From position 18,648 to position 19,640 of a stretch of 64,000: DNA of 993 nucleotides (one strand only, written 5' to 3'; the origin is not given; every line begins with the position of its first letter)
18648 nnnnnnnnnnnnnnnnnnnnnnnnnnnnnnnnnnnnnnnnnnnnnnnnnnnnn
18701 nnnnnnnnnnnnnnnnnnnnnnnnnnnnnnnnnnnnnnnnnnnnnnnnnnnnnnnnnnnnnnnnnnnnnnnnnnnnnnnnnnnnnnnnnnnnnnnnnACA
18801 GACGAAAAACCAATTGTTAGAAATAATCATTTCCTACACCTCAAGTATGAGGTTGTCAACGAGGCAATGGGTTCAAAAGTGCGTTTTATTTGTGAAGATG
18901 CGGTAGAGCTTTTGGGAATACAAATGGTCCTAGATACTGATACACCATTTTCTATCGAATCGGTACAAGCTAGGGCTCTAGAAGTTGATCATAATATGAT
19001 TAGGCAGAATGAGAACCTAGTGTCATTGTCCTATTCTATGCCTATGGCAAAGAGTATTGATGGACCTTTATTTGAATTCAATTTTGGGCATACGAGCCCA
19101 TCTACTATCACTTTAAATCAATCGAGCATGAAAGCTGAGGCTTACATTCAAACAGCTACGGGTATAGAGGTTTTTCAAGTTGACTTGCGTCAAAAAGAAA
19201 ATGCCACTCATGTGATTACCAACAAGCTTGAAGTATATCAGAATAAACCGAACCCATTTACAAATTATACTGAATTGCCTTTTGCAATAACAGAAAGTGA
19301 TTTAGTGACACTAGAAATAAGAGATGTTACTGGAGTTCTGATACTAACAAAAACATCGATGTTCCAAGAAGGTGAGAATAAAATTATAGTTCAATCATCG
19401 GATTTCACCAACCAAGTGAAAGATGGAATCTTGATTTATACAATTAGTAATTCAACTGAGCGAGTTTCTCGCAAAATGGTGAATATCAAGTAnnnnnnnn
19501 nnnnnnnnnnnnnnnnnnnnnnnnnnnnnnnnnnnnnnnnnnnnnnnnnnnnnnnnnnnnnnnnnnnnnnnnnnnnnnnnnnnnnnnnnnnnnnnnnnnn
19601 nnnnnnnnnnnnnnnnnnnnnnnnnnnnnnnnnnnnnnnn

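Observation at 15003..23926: Tandem giant T9SS paralogues that each carry both a dockerin-like and a cohesin-like module: possible self- or cross-assembling surface scaffold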

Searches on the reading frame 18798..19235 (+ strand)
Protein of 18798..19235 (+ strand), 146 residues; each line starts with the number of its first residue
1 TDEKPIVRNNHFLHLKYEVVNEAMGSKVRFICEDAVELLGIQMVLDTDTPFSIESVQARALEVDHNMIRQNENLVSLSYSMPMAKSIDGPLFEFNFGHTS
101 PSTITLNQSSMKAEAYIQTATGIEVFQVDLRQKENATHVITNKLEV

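Call 38: predict_structure(alignment_id=A2)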
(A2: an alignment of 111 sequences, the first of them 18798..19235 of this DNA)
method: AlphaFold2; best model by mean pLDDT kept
length: 146 residues; sequences in the alignment: 111
mean_pLDDT: 91.2   pTM: 0.81
mean pLDDT of the five models: 91.2, 90.5, 90.4, 90.3, 89.9
residues with pLDDT >= 90: 120; 70-90: 8; 50-70: 17; < 50: 1
segments of 3 or more residues with pLDDT < 50: none
pLDDT, mean of each block of 10 residues (from residue 1): 65 96 95 97 96 96 97 97 97 94 95 97 97 74 64
secondary structure, 60 per line:
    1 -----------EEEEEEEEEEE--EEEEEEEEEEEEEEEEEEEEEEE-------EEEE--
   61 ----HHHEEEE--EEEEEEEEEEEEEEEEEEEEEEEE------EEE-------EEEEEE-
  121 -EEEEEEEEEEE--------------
elements in order: E12-22 E25-47 E55-58 E68-71 E74-97 E104-106 E114-119 E122-132

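Call 41: fold_search(model_id=the predicted structure, library=pdb)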
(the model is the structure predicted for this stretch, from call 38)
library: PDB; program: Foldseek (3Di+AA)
matches with E <= 10: 959; with E <= 0.001: 10
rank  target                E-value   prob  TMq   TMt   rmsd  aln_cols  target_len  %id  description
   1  6kgf_A                1.1e-04  1.00  0.46  0.47  10.4       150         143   13  Crystal structure of CaDoc0917(R16D)-CaCohA2 complex at pH 8.2 (released 2020-07-08)
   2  6kge_A                2.2e-04  1.00  0.45  0.47  10.2       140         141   13  Crystal structure of CaDoc0917(R16D)-CaCohA2 complex at pH 5.5 (released 2020-07-08)
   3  6kgf_C                2.3e-04  1.00  0.45  0.45   9.6       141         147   13  Crystal structure of CaDoc0917(R16D)-CaCohA2 complex at pH 8.2 (released 2020-07-08)
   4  6qfs_F                2.6e-04  1.00  0.42  0.54   5.3       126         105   14  Chargeless variant of the Cellulose-binding domain from Cellulomonas fimi (released 2019-12-18)
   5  6kgc_A                3.2e-04  1.00  0.47  0.47   9.8       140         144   13  Crystal structure of CaDoc0917(R49D)-CaCohA2 complex at pH 5.4 (released 2020-07-08)
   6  6qfs_B                3.7e-04  1.00  0.42  0.53   5.4       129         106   14  Chargeless variant of the Cellulose-binding domain from Cellulomonas fimi (released 2019-12-18)
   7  6kgd_A                4.3e-04  1.00  0.48  0.48  10.0       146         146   14  Crystal structure of CaDoc0917(R49D)-CaCohA2 complex at pH 8.0 (released 2020-07-08)
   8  5lxv_C                5.3e-04  1.00  0.49  0.43   6.5       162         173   13  Crystal structure of Ruminococcus flavefaciens scaffoldin C cohesin in complex with a dockerin from an uncharacterized (released 2016-10-19)
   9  4ums                  6.9e-04  1.00  0.53  0.51   5.0       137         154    9  The crystal structure of the seventh ScaB type I cohesin from Pseudobacteroides cellulosolvens (released 2015-05-06)
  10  2xdh                  9.5e-04  1.00  0.46  0.48  10.9       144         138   15  Non-cellulosomal cohesin from the hyperthermophilic archaeon Archaeoglobus fulgidus (released 2010-05-26)
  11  2vo8                  1.0e-03  1.00  0.46  0.49   7.7       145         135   13  Cohesin module from Clostridium perfringens ATCC13124 family 33 glycoside hydrolase. (released 2008-09-02)
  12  4uyq_A                1.1e-03  1.00  0.51  0.52   6.7       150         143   14  High resolution structure of the third cohesin ScaC in complex with the ScaB dockerin with a mutation in the C-termina (released 2015-04-15)
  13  6ezr_A                1.2e-03  1.00  0.47  0.14   4.6       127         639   13  Crystal structure of GH20 Exo beta-N-Acetylglucosaminidase from Vibrio harveyi (released 2018-12-12)
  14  2jh2_B                1.4e-03  1.00  0.49  0.53   6.8       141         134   10  X-ray crystal structure of a cohesin-like module from Clostridium perfringens (released 2007-11-06)
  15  5lxv_A                1.4e-03  1.00  0.49  0.43   6.5       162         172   13  Crystal structure of Ruminococcus flavefaciens scaffoldin C cohesin in complex with a dockerin from an uncharacterized (released 2016-10-19)
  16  6qfs_A                1.4e-03  1.00  0.41  0.54   4.5       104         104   16  Chargeless variant of the Cellulose-binding domain from Cellulomonas fimi (released 2019-12-18)
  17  1exg                  1.6e-03  1.00  0.44  0.55   5.6       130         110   12  SOLUTION STRUCTURE OF A CELLULOSE BINDING DOMAIN FROM CELLULOMONAS FIMI BY NUCLEAR MAGNETIC RESONANCE SPECTROSCOPY (released 1995-06-03)
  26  3fnk_B                7.3e-03  1.00  0.43  0.38   7.6       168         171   11  Crystal structure of the second type II cohesin module from the cellulosomal adaptor ScaA scaffoldin of Acetivibrio ce (released 2009-06-23)
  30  3fnk_C                7.7e-03  1.00  0.44  0.39   7.6       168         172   10  Crystal structure of the second type II cohesin module from the cellulosomal adaptor ScaA scaffoldin of Acetivibrio ce (released 2009-06-23)
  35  4u3s_A                1.0e-02  1.00  0.46  0.42   6.5       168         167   10  Crystal structure of Coh3ScaB-XDoc_M1ScaA complex: A N-terminal interface mutant of type II Cohesin-X-Dockerin complex (released 2015-07-29)
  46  3fnk_A                1.5e-02  0.98  0.42  0.37  10.2       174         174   11  Crystal structure of the second type II cohesin module from the cellulosomal adaptor ScaA scaffoldin of Acetivibrio ce (released 2009-06-23)
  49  3l8q_D                1.6e-02  0.99  0.42  0.23   6.8       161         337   11  Structure analysis of the type II cohesin dyad from the adaptor ScaA scaffoldin of Acetivibrio cellulolyticus (released 2010-05-05)
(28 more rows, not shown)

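Call 83: search_solved_structures(query=A4, max_evalue=1, show_alignments=5)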
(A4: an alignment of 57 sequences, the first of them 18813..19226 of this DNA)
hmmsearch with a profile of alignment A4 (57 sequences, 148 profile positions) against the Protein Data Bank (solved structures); distinct sequences matched with E-value up to 1: 34.
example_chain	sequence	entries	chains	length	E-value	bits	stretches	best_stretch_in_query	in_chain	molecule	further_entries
3l8q_A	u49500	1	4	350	1.3e-09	41.2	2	8-53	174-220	Cellulosomal scaffoldin adaptor protein B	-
4uyp_A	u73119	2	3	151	3.7e-06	30.1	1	9-133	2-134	Cellulosomal scaffoldin anchoring protein C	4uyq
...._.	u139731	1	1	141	0.00032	23.8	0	16-45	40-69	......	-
3fnk_A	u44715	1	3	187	0.00038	23.5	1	9-54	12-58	Cellulosomal scaffoldin adaptor protein B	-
4u3s_A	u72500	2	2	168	0.00056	23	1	9-53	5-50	Cellulosomal scaffoldin adaptor protein B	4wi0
8bl6_A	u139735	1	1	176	0.00061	22.9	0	16-45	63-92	dIG14-scdim-EF62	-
3ghp_A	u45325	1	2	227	0.00066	22.8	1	9-53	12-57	Cellulosomal scaffoldin adaptor protein B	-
5g5d_A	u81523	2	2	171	0.0012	21.9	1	8-51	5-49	CELLULOSOME ANCHORING PROTEIN COHESIN REGION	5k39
1zv9_A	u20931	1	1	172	0.0013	21.8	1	7-55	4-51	Cellulosomal scaffoldin adaptor protein B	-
1qzn_A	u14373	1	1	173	0.0013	21.8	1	7-55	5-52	cellulosomal scaffoldin adaptor protein B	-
3f2l_A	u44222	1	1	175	0.0014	21.7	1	7-55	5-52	Cellulosomal scaffoldin adaptor protein B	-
2y3n_A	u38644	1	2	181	0.0014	21.7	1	10-50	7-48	CELLULOSOMAL SCAFFOLDIN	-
3bwz_A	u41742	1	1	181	0.0015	21.6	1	7-55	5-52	Cellulosomal scaffoldin adaptor protein B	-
1tyj_A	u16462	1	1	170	0.0018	21.3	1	12-50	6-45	cellulosomal scaffoldin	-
2xdh_A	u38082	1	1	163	0.0026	20.8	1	9-108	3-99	COHESIN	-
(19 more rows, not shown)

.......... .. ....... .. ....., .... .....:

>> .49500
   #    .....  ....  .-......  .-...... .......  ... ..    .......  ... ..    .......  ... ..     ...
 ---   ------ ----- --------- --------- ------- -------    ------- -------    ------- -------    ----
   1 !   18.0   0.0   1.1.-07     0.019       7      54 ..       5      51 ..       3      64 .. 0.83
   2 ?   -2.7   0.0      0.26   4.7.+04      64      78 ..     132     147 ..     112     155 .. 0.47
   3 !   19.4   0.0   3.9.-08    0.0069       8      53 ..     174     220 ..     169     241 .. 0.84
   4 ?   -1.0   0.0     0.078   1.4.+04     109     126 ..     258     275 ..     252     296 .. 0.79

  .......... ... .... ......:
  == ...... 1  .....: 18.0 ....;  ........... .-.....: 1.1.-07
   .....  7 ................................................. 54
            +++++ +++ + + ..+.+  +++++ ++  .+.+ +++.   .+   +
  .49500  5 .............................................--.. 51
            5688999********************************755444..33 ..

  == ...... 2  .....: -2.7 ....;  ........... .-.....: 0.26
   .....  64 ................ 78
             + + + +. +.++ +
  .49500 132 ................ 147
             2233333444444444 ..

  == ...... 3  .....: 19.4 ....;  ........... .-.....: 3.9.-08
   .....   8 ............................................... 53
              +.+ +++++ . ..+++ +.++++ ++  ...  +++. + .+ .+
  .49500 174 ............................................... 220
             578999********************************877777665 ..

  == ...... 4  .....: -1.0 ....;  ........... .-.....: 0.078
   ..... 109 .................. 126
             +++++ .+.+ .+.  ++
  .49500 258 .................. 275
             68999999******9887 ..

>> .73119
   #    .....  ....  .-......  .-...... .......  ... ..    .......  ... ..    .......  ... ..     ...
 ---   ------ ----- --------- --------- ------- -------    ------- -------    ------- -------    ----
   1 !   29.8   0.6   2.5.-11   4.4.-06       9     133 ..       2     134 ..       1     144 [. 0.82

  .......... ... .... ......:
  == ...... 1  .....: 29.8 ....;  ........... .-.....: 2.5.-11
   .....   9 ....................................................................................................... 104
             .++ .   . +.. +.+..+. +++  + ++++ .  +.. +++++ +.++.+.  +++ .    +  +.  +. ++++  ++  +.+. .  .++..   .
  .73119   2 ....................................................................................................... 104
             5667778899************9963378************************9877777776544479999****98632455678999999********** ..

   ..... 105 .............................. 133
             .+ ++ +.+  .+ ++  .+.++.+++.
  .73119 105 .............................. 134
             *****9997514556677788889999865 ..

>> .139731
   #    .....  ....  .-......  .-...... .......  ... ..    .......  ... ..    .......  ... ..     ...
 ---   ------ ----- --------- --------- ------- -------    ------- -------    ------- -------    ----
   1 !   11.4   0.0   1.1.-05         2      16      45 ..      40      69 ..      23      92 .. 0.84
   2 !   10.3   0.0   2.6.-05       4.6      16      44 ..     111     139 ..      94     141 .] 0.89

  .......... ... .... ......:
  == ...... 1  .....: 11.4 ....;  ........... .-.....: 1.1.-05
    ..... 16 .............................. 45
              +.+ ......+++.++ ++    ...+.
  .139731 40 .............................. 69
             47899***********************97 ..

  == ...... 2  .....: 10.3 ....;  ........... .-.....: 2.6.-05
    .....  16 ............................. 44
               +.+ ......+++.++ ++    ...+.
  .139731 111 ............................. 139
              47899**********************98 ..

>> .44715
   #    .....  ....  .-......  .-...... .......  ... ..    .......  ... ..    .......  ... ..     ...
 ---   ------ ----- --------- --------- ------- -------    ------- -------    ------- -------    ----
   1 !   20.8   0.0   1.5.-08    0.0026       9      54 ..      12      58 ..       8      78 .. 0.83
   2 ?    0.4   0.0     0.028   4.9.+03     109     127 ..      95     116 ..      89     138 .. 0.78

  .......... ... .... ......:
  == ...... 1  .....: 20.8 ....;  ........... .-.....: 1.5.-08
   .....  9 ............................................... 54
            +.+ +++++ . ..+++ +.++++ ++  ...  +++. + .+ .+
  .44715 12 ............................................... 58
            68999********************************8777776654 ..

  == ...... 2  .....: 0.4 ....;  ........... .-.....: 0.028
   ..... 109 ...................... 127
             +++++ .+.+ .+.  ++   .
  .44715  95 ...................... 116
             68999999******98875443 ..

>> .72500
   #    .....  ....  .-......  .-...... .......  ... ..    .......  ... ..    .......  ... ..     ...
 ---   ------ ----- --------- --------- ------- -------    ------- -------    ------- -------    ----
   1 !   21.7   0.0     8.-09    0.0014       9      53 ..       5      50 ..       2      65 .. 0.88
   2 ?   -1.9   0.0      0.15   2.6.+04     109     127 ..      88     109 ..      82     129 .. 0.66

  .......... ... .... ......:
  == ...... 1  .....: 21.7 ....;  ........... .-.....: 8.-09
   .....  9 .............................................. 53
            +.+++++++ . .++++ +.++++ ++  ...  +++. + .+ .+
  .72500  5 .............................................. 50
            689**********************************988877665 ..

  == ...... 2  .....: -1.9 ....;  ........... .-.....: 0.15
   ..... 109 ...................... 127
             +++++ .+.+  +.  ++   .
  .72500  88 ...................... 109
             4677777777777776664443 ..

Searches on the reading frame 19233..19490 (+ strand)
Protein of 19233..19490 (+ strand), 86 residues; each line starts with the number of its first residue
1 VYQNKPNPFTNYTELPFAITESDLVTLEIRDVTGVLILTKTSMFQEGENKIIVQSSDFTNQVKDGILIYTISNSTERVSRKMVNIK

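Call 57: search_protein_families(library=ncbifam, proteins=[window:19233-19490:+], max_evalue=0.01)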
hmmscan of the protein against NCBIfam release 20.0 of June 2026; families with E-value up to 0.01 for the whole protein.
window:19233-19490:+ (86 aa): 4 families
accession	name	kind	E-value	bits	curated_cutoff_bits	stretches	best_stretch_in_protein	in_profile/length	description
TIGR04183.1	Por_Secre_tail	domain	6.3e-06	26.1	23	1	6-83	3-70/72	T9SS type A sorting domain-containing protein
NF033707.1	T9SS_sortase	equivalog_domain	6.9e-05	20.7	420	1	3-77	1000-1081/1095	type IX secretion system sortase PorU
NF052323.1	T9SSA_dep_M6i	equivalog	0.00034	18.7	600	1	4-85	960-1039/1043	T9SS-dependent M6-like inactivated metalloprotease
NF038113.1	T9SSA_dep_M36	equivalog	0.00039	18.7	885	1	6-83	797-867/869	T9SS-dependent M36 family metallopeptidase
